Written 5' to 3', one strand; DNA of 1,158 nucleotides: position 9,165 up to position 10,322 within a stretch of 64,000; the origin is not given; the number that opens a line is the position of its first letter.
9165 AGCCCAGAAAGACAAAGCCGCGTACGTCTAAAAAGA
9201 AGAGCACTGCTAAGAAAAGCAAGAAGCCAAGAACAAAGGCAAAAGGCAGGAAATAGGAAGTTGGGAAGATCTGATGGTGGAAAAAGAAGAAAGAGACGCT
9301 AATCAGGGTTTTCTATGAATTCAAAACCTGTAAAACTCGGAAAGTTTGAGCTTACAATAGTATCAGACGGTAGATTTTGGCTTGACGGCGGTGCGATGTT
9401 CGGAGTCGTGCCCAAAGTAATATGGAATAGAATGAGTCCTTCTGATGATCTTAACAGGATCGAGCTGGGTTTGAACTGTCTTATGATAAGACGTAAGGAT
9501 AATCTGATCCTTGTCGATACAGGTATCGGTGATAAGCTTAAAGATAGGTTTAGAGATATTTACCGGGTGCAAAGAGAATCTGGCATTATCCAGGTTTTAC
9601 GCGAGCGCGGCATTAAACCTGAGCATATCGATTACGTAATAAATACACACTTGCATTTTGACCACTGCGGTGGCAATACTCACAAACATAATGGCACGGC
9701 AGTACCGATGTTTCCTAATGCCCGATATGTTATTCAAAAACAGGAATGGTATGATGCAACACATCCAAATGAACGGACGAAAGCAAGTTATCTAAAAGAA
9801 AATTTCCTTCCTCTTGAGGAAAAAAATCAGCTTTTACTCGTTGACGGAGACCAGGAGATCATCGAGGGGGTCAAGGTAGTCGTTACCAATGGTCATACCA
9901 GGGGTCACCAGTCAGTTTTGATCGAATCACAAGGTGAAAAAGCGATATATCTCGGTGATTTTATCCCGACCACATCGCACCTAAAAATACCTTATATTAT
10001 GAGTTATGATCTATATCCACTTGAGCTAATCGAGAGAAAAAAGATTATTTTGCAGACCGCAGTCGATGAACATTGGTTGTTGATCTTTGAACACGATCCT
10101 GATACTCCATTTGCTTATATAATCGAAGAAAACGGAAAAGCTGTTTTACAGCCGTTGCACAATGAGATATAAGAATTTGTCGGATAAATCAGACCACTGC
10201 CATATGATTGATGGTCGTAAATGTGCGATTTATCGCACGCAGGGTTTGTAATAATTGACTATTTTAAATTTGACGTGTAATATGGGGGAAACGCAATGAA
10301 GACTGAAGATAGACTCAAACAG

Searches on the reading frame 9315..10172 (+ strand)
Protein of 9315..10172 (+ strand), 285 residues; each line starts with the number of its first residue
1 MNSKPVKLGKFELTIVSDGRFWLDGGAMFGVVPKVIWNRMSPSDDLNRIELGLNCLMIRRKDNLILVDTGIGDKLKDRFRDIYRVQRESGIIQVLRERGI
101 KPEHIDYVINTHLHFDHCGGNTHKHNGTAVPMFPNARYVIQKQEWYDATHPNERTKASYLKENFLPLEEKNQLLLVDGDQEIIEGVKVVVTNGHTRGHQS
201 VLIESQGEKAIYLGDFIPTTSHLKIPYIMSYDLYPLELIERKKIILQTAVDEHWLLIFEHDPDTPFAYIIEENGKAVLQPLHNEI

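Call 37: search_protein_families(library=pfam, proteins=[window:9315-10172:+], max_evalue=0.00001)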
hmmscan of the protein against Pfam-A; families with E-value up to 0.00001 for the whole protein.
window:9315-10172:+ (285 aa): 2 families
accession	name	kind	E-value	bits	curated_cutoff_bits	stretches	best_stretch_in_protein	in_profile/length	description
PF00753.33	Lactamase_B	-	4.3e-23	82.7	22.7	1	54-233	7-169/196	Metallo-beta-lactamase superfamily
PF12706.13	Lactamase_B_2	-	1.7e-06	28.2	27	1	65-222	3-149/200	Beta-lactamase superfamily domain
